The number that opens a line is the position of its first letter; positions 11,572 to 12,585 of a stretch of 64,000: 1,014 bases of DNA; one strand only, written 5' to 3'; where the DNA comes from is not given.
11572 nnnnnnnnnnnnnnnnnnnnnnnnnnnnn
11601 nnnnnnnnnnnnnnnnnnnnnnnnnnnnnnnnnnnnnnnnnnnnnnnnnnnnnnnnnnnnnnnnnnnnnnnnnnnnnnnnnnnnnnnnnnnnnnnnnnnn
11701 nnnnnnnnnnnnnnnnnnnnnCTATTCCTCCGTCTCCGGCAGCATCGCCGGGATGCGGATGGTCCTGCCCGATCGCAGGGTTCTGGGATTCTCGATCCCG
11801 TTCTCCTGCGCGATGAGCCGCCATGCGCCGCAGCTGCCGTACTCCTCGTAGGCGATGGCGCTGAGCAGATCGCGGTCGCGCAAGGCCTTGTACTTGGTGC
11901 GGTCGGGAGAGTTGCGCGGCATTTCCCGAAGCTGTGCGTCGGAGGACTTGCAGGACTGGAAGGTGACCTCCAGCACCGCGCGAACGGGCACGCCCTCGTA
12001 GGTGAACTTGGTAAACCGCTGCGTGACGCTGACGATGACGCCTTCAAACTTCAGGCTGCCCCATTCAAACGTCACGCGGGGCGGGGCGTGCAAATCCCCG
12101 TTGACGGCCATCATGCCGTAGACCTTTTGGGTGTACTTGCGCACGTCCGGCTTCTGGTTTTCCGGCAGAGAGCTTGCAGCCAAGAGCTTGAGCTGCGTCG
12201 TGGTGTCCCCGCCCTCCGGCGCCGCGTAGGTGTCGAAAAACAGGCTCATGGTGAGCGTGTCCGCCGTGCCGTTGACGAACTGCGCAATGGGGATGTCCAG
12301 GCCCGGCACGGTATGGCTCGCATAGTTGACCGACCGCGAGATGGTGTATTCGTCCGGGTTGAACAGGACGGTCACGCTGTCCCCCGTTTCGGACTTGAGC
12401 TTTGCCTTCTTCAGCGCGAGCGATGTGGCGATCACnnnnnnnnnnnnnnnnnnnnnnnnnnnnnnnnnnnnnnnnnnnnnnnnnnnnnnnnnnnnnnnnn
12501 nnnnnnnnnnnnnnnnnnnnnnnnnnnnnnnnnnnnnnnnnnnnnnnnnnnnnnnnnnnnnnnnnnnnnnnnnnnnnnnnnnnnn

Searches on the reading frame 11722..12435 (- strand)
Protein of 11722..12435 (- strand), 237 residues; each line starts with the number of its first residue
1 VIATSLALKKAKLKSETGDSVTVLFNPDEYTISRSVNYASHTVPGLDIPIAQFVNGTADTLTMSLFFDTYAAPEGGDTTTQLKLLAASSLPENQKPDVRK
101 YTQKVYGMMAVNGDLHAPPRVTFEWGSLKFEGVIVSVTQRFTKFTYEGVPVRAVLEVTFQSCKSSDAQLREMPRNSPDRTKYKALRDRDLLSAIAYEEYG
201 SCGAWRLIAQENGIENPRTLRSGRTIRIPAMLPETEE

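Call 4: search_protein_families(library=pfam, proteins=[window:11722-12435:-], max_evalue=0.01)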
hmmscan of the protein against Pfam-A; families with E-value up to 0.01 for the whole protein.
window:11722-12435:- (237 aa): 2 families
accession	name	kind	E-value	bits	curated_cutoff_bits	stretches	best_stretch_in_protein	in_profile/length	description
PF19266.4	CIS_tube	-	2.1e-34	119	27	1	7-168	9-156/158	Contractile injection system tube protein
PF06995.16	Phage_P2_GpU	-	0.0058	16.7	27.5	0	26-87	11-70/120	Phage P2 GpU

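Call 10: search_protein_families(library=ncbifam, proteins=[window:11722-12435:-], max_evalue=0.01)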
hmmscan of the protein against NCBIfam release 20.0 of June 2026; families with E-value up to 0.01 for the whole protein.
window:11722-12435:- (237 aa): 0 families

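Call 38: find_related_loci(query=A3, collection=genome_contigs, flank=10000)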
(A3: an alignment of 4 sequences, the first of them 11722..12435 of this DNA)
Query A3 (237 aa) in genome_contigs; peptide patterns used: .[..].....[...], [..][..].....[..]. (x = any residue, [..] = any of these).
212 stretches matched a pattern; 26 encode a relative of the query (tblastn E <= 1e-3); 26 distinct loci.
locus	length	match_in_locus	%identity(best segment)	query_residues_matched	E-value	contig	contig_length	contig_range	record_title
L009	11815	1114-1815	88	1-234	7e-143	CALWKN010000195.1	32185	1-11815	MAG: uncultured Clostridia bacterium isolate E04__bin113 genome assembly, contig: E04__k127_4140289, whole genome shotgu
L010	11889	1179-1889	84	1-237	2e-137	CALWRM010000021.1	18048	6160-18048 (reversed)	MAG: uncultured Clostridia bacterium isolate E07__bin78 genome assembly, contig: E07__k127_458371, whole genome shotgun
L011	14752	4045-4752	57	1-232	3e-81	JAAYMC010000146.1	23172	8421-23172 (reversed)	MAG: Clostridiales bacterium isolate AS20ysBPTH_149 127288_AS20, whole genome shotgun sequence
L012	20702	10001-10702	54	6-232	3e-75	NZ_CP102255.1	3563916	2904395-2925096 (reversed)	Anaerotruncus colihominis strain DSM 17241 chromosome, complete genome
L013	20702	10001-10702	53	6-232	6e-75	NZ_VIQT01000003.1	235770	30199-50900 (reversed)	Anaerotruncus colihominis strain JM4-15 12_Assembly.final.scaffolds_scaffold5.1, whole genome shotgun sequence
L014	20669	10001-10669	43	5-231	2e-56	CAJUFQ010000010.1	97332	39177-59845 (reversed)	MAG TPA_asm: uncultured Lachnospiraceae bacterium isolate MGBC131735 genome assembly, contig: MGBC131735.10, whole genom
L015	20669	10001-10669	44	5-231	2e-55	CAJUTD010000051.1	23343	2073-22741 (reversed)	MAG: uncultured Lachnospiraceae bacterium isolate MGBC166828 genome assembly, contig: MGBC166828.51, whole genome shotgu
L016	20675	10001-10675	42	5-233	3e-54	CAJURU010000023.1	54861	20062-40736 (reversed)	MAG: uncultured Lachnospiraceae bacterium isolate MGBC167004 genome assembly, contig: MGBC167004.23, whole genome shotgu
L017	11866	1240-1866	43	6-231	3e-53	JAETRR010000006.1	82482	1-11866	MAG: Lachnoclostridium sp. isolate S30_Bin3 scaffold_294, whole genome shotgun sequence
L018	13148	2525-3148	43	6-231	4e-53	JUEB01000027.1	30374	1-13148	MAG: Peptococcaceae bacterium BICA1-7 BICA1a_1172995, whole genome shotgun sequence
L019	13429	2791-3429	40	6-231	2e-47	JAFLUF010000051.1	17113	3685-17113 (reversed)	MAG: Oscillospiraceae bacterium isolate HAN072 Seq51, whole genome shotgun sequence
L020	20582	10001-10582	39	18-231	2e-47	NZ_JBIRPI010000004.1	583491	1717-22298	Streptomyces sp. NPDC016845 NPDC016845_259_A6.ctg-0004, whole genome shotgun sequence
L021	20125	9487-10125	40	6-231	3e-47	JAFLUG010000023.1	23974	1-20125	MAG: Oscillospiraceae bacterium isolate HAN073 Seq23, whole genome shotgun sequence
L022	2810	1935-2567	38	6-229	2e-45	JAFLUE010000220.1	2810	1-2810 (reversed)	MAG: Oscillospiraceae bacterium isolate HAN071 Seq220, whole genome shotgun sequence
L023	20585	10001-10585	40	17-231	3e-45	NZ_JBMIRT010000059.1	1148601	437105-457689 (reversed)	Ruegeria sp. MALMAid1280 k141_60, whole genome shotgun sequence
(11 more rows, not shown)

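Call 46: search_dna_similar(query=window:11722-12435:-, collection=plasmids, mode=protein, max_evalue=0.001, max_rows=30)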
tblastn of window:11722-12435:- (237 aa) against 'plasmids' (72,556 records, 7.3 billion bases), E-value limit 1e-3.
Records with a match: 62; places in all: 65; records where one place covers at least 80% of the query: 42.
Best place of each record, by identity: <60% 62.
By first word of the organism name: Streptomyces 25; Deinococcus 6; Chromobacterium 4; Cereibacter 3; Rhodococcus 2; Kitasatospora 2; Streptantibioticus 2; Paenibacillus 1; Ralstonia 1; Nostoc 1; and 15 more.
By predicted mobility (MOB-suite, as given by PLSDB): non-mobilizable 49; mobilizable 10; conjugative 3.
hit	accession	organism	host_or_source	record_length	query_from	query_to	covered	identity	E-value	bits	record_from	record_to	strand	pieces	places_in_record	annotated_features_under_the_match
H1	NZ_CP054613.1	Paenibacillus cellulosilyticus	cell culture,soil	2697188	18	231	90%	43.0%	3e-42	159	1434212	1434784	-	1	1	none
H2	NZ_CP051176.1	Ralstonia solanacearum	Whole organism,tomato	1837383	18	231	90%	40.2%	5e-44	164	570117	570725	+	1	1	none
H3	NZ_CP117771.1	Nostoc sp. UHCC 0926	whole organism,lichen surface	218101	15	231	92%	38.7%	2e-44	165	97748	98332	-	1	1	LysM peptidoglycan-binding domain-containing protein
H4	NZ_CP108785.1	Embleya sp. NBC_00888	-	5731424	17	231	91%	39.1%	2e-41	157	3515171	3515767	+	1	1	none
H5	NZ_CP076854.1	Rhizobium sp. WYJ-E13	Curcuma wenyujin Y.H. Chen et C. ...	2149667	21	231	89%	39.3%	2e-42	160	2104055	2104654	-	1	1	none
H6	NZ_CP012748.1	Paraburkholderia caribensis MBA4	soil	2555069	15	233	92%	35.7%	1e-30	126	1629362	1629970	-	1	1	none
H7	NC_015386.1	Treponema succinifaciens DSM 2489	colon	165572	16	231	91%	36.1%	6e-39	150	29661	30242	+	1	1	LysM peptidoglycan-binding domain-containing protein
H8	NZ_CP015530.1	Rhodococcus sp. WB1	soil,PCBs contaminated soil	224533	16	231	91%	35.6%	2e-37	145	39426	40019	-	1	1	LysM peptidoglycan-binding domain-containing protein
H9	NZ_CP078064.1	Haloferax larsenii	Cell culture,Salt Lake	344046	20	231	89%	36.0%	1e-37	146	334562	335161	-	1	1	LysM peptidoglycan-binding domain-containing protein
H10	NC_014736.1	Halogeometricum borinquense DSM 11551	-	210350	20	231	89%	36.0%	2e-37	145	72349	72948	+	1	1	LysM peptidoglycan-binding domain-containing protein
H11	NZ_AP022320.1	Burkholderia sp. THE68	Togo hemipterus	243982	21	231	89%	36.0%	3e-38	148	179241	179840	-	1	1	LysM peptidoglycan-binding domain-containing protein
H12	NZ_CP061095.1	Roseomonas marmotae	Marmota himalayana,pure culture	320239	17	229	90%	34.8%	6e-34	135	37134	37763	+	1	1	LysM peptidoglycan-binding domain-containing protein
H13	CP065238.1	Streptomyces clavuligerus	cell culture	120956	21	231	89%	33.2%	3e-29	122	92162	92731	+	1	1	LysM peptidoglycan-binding domain-containing protein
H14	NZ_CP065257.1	Streptomyces clavuligerus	cell culture,lab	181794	21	231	89%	33.2%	3e-29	122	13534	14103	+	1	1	LysM peptidoglycan-binding domain-containing protein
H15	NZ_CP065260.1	Streptomyces clavuligerus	cell culture,lab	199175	21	231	89%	33.2%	3e-29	122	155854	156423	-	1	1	LysM peptidoglycan-binding domain-containing protein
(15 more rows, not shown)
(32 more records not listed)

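Call 48: get_annotated_region(hit=H10, flank=9000)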
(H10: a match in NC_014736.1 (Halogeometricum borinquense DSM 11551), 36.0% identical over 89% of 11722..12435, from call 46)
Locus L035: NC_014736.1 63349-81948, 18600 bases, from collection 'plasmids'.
description: Halogeometricum borinquense DSM 11551 plasmid pHBOR03, complete sequence
organism: Halogeometricum borinquense DSM 11551 (NCBI taxid 469382)
taxonomy: Archaea; Euryarchaeota; Halobacteria; Halobacteriales; Haloferacaceae; Halogeometricum; Halogeometricum borinquense; Halogeometricum borinquense DSM 11551
host: -; source: -; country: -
typing (MOB-suite, as given by PLSDB): non-mobilizable
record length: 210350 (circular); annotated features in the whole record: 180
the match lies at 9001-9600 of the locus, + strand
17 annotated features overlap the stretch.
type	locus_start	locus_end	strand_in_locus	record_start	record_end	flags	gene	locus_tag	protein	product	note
CDS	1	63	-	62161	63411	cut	-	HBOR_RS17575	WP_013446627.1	hypothetical protein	-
CDS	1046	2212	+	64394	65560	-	-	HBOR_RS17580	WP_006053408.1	hypothetical protein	-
CDS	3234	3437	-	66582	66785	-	-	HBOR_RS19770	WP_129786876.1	hypothetical protein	-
CDS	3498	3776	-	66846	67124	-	-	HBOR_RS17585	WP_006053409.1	hypothetical protein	-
CDS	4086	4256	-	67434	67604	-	-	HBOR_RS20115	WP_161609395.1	hypothetical protein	-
CDS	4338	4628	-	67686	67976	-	-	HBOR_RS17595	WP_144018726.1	hypothetical protein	-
CDS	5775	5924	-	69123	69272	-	-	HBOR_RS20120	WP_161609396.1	hypothetical protein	-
CDS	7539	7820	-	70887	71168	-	-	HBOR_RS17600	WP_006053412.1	hypothetical protein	-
CDS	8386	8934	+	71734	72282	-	-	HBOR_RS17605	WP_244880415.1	hypothetical protein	-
CDS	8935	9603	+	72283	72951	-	-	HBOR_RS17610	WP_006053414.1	LysM peptidoglycan-binding domain-containing protein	-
CDS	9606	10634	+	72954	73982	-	-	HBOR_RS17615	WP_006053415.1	contractile injection system protein, VgrG/Pvc8 family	-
CDS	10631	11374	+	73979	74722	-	-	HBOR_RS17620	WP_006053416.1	phage baseplate assembly protein V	-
CDS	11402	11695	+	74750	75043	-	-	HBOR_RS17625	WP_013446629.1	PAAR domain-containing protein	-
CDS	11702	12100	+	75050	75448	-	-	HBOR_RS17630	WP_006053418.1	GPW/gp25 family protein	-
CDS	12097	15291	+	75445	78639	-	-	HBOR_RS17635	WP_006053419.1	putative baseplate assembly protein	-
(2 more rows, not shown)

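Call 78: get_annotated_region(hit=H3, flank=14000)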
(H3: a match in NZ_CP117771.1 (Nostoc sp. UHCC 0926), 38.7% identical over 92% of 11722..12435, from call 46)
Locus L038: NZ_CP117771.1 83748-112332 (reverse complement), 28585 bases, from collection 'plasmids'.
description: Nostoc sp. UHCC 0926 plasmid pn3, complete sequence
organism: Nostoc sp. UHCC 0926 (NCBI taxid 3025190)
taxonomy: Bacteria; Cyanobacteriota; Cyanophyceae; Nostocales; Nostocaceae; Nostoc; Nostoc sp. UHCC 0926
host: -; source: whole organism,lichen surface; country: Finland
typing (MOB-suite, as given by PLSDB): conjugative; relaxase MOBP; mating-pair formation MPF_T
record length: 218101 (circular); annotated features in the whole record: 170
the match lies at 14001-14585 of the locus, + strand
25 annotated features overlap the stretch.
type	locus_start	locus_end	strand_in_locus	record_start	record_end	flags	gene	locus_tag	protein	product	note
CDS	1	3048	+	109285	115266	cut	-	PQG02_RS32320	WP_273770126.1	AAA family ATPase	-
CDS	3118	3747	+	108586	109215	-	-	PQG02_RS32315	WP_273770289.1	response regulator transcription factor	GO:0000160 - phosphorelay signal transduction system [Evidence IEA]; GO:0006355 - regulation of DNA-templated ...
CDS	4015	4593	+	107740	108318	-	-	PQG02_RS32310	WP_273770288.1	DsbA family protein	-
CDS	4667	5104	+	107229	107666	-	-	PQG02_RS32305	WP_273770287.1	cupin domain-containing protein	-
CDS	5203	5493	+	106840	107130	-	-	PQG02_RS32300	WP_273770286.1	hypothetical protein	-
CDS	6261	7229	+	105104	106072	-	-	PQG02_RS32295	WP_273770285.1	hypothetical protein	-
CDS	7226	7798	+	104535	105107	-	-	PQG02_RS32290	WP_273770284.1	DUF4255 domain-containing protein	-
CDS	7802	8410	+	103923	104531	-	-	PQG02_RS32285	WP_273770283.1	carboxypeptidase regulatory-like domain-containing protein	-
CDS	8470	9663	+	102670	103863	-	-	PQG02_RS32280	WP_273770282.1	phage tail sheath family protein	-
CDS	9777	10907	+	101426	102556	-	-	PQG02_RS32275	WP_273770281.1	phage tail sheath subtilisin-like domain-containing protein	-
CDS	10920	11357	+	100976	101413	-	-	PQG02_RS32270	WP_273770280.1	phage tail protein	-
CDS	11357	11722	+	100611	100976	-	-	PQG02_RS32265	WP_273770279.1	phage tail assembly protein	-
CDS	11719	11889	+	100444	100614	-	-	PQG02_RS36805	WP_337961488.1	DUF6760 family protein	-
CDS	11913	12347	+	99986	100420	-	-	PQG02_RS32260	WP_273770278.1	phage tail protein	-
CDS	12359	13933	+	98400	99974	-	-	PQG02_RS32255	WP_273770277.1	hypothetical protein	-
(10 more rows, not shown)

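Call 79: get_annotated_region(hit=H13, flank=14000)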
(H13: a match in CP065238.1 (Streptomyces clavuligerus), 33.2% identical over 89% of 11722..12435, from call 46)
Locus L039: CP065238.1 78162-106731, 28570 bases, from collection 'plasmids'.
description: Streptomyces clavuligerus strain F1D25 plasmid pF1D25B, complete sequence
organism: Streptomyces clavuligerus (NCBI taxid 1901)
taxonomy: Bacteria; Actinomycetota; Actinomycetes; Kitasatosporales; Streptomycetaceae; Streptomyces; Streptomyces clavuligerus
host: -; source: cell culture; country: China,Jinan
typing (MOB-suite, as given by PLSDB): non-mobilizable
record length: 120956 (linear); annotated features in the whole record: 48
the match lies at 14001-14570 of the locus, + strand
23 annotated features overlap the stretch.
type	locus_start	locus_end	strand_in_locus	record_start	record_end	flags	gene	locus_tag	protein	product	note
CDS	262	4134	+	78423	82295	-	-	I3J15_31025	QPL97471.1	CHAT domain-containing protein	-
CDS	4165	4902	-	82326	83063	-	-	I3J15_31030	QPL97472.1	class I SAM-dependent methyltransferase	-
CDS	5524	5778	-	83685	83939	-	-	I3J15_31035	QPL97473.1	hypothetical protein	-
CDS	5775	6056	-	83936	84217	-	-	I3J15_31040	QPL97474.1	hypothetical protein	-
CDS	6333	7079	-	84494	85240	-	-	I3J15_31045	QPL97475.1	transcriptional regulator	-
CDS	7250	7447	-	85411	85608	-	-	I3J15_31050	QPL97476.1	hypothetical protein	-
CDS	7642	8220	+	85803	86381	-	-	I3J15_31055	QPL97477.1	DUF4255 domain-containing protein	-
CDS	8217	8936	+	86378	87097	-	-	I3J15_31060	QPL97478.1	carboxypeptidase regulatory-like domain-containing protein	-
CDS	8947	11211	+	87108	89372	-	-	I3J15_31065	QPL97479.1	phage tail sheath subtilisin-like domain-containing protein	-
CDS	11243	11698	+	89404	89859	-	-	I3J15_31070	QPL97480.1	phage tail protein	-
CDS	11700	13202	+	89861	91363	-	-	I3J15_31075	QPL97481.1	phage tail sheath subtilisin-like domain-containing protein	-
CDS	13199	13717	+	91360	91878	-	-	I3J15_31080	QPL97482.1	phage tail protein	-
CDS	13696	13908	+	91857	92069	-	-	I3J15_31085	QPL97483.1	hypothetical protein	-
CDS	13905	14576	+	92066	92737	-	-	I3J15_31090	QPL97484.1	LysM peptidoglycan-binding domain-containing protein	-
CDS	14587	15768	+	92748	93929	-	-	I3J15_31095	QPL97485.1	phage late control D family protein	-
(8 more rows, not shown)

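Call 89: search_protein_families(library=pfam, proteins=[L039:25297-27438:+, L039:24026-25294:+, L038:12359-13933:+, L039:13696-13908:+, L038:11357-11722:+, L038:26433-26903:+], max_evalue=0.01)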
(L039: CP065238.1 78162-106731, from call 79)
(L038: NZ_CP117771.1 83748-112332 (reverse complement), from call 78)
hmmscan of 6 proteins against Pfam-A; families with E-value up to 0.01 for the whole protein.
L039:25297-27438:+ (713 aa): 0 families

L039:24026-25294:+ (422 aa): 0 families

L038:12359-13933:+ (524 aa): 0 families

L039:13696-13908:+ (70 aa): 0 families

L038:11357-11722:+ (121 aa): 0 families

L038:26433-26903:+ (156 aa): 0 families
